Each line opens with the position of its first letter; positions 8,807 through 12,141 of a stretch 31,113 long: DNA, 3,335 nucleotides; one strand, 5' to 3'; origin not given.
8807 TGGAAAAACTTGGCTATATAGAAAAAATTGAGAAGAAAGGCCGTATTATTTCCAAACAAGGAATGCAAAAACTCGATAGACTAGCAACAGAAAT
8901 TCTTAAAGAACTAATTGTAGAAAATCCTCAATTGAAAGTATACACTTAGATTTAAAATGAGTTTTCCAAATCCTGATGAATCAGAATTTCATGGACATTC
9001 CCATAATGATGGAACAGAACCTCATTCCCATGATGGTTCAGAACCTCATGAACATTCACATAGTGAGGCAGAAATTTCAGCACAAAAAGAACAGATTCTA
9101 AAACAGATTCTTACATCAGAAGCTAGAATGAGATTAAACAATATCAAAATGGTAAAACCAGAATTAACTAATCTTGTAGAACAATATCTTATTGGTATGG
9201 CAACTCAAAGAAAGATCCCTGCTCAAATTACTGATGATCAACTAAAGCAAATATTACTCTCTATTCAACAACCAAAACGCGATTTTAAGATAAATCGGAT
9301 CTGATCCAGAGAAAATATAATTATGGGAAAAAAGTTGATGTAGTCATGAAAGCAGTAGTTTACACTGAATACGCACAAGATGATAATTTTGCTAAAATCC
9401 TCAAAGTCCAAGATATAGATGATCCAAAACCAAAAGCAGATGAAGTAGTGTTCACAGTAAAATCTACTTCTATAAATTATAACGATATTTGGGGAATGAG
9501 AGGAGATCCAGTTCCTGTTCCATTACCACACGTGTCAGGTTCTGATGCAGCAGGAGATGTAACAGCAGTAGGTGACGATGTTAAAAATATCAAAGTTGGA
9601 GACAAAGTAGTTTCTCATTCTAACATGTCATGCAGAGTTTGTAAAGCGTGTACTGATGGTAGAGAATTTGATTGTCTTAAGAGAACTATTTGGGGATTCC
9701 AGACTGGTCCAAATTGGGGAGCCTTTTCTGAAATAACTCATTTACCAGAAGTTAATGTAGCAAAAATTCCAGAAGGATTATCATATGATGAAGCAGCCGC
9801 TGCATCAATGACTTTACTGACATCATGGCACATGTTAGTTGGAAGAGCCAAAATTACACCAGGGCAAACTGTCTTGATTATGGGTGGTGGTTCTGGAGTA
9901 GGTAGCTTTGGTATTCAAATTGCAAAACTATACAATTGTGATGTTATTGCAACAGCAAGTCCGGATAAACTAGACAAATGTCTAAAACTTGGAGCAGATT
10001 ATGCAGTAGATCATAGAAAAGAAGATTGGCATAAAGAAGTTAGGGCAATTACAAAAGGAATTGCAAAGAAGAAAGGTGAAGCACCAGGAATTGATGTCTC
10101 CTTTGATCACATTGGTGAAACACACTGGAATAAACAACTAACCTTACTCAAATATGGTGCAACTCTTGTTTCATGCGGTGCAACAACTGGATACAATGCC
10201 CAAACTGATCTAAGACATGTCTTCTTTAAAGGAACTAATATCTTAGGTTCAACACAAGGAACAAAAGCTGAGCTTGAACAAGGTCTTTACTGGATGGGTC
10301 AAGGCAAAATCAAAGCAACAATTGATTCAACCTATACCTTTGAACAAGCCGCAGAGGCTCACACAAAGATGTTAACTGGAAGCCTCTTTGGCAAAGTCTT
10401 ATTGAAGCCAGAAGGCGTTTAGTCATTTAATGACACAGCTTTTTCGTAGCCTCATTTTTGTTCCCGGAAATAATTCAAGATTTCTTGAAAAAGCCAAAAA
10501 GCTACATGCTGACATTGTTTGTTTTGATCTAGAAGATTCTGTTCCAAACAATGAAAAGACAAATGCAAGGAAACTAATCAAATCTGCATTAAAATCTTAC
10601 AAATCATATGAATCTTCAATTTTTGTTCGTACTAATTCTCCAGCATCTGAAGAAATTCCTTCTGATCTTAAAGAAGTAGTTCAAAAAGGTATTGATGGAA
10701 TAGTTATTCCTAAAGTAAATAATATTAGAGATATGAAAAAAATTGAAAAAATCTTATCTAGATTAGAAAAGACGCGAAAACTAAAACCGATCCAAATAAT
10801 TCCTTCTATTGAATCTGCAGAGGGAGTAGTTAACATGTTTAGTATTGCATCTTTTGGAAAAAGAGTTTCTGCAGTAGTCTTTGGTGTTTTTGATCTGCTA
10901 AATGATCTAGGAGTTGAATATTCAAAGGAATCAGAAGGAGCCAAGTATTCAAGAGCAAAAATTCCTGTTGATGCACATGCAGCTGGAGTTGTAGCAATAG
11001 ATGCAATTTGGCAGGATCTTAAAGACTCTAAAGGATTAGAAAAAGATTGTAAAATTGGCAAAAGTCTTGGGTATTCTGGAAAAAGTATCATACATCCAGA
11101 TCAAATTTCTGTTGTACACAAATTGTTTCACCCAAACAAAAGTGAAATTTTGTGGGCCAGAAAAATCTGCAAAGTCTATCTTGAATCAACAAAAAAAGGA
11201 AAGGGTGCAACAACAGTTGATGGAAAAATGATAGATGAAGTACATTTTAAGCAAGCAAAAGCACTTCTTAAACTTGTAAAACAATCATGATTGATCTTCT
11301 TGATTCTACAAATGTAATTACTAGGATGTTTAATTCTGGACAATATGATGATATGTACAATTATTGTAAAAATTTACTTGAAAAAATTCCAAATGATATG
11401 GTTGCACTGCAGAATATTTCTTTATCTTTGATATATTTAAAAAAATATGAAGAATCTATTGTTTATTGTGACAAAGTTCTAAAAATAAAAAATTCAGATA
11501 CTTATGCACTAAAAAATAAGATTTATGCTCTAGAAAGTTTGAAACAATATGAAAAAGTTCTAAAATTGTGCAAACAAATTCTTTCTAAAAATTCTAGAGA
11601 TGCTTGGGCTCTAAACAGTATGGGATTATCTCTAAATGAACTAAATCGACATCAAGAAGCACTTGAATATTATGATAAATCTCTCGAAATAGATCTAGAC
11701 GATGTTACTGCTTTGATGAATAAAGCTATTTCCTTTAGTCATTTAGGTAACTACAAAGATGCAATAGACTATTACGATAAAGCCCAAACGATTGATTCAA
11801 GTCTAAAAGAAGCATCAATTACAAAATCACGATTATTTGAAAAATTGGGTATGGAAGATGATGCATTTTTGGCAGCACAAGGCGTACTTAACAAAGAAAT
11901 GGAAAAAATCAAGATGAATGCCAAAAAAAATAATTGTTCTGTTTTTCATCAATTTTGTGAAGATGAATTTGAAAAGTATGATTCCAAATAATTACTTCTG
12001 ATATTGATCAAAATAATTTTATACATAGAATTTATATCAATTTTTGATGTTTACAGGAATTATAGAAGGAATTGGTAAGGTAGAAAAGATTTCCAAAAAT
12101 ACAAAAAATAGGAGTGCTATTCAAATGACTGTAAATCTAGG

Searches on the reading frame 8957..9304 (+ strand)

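Call 30: search_protein_families(library=pfam, proteins=[window:8957-9304:+], max_evalue=0.00001)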
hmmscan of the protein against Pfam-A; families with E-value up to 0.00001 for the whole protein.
window:8957-9304:+ (115 aa): 1 family
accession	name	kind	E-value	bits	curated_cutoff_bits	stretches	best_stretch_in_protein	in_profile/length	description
PF01984.25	dsDNA_bind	-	5.9e-25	88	26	1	30-113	19-102/106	Double-stranded DNA-binding domain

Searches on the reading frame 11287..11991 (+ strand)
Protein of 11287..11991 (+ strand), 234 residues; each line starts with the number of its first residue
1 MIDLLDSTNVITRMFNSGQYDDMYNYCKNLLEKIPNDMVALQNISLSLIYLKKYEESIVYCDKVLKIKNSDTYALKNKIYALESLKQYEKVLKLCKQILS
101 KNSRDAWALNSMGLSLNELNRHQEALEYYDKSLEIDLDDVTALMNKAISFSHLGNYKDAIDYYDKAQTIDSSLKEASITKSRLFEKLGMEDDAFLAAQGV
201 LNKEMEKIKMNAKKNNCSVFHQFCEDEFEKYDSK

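Call 3: search_protein_families(library=pfam, proteins=[window:11287-11991:+])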
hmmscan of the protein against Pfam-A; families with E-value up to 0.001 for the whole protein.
window:11287-11991:+ (234 aa): 16 families
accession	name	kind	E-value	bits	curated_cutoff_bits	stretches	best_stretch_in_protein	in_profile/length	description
PF00515.34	TPR_1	-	7.4e-25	86.1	27.8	2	106-136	1-31/34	Tetratricopeptide repeat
PF13424.12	TPR_12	-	3.5e-18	66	30.1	1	83-136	21-75/77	Tetratricopeptide repeat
PF07719.23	TPR_2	-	4.1e-17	61.2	27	1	142-170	3-31/34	Tetratricopeptide repeat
PF13374.12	TPR_10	-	2e-14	53.5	27.5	1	106-135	2-31/42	Tetratricopeptide repeat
PF13181.12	TPR_8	-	1.8e-13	49.9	25.7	0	109-138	4-33/34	Tetratricopeptide repeat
PF13428.12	TPR_14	-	1.6e-10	41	23.5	0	107-147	2-42/44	Tetratricopeptide repeat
PF13176.12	TPR_7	-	3e-09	36.7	27.9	0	142-168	1-29/36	Tetratricopeptide repeat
PF13432.12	TPR_16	-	3.4e-09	37.4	32.7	1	113-171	4-62/65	Tetratricopeptide repeat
PF13431.12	TPR_17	-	3.6e-09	36.6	24.4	0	94-127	1-34/34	Tetratricopeptide repeat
PF14559.12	TPR_19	-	6.1e-08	33.3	25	0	119-166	4-51/68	Tetratricopeptide repeat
PF12895.13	ANAPC3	-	3.1e-06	27.8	27.2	0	86-165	3-81/82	Anaphase-promoting complex, cyclosome, subunit 3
PF13174.12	TPR_6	-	3.9e-06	27.6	26.3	0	142-166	2-26/33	Tetratricopeptide repeat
PF13414.12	TPR_11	-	8.3e-05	22.6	26.8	0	113-148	1-36/42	TPR repeat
PF12569.14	NatA_aux_su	-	0.00013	21.5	33.3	1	98-171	182-257/515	N-terminal acetyltransferase A, auxiliary subunit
PF22205.1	Csm6_6H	-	0.00031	21.2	27.6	0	10-37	8-35/93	Csm6 6H domain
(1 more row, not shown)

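Call 4: search_protein_families(library=ncbifam, proteins=[window:11287-11991:+])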
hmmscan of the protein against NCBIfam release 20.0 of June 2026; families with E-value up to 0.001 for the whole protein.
window:11287-11991:+ (234 aa): 10 families
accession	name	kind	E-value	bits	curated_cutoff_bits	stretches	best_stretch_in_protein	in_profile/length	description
NF040959.1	MamA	equivalog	1.5e-15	57.2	200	2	13-140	46-173/204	magnetosome protein MamA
TIGR02917.1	PEP_TPR_lipo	equivalog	1.2e-12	46.6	312.2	1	15-178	272-435/899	XrtA/PEP-CTERM system TPR-repeat protein PrsT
NF053607.1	CHU_0125_OmpA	equivalog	1.8e-07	30.1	620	1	87-172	34-119/639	CHU_0125 family OmpA-like outer membrane integrity protein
TIGR02552.1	LcrH_SycD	equivalog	1.7e-06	27.7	104.8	1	68-182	14-128/136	SycD/LcrH family type III secretion system chaperone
TIGR03939.1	PGA_TPR_OMP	equivalog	2.7e-06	25.9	366.65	1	55-189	70-203/800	poly-beta-1,6 N-acetyl-D-glucosamine export porin PgaA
NF002725.1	PRK02603.1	equivalog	6.9e-06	26.2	143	1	99-188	28-120/173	photosystem I assembly protein Ycf3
NF052415.1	T3SS_chap_SctY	equivalog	2e-05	25.1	70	0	51-133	19-104/106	type III secretion apparatus assembly chaperone SctY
NF046096.1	ABUW_2363_fam_LP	equivalog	7.1e-05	22.1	300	0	89-135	193-239/299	ABUW_2363 family tetratricopeptide repeat lipoprotein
NF008391.2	PRK11189.1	equivalog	0.00011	21.9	250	0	97-162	90-155/297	lipoprotein NlpI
NF033762.1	social_mot_Tgl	equivalog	0.00023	20.6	225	1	92-166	51-126/252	social motility TPR repeat lipoprotein Tgl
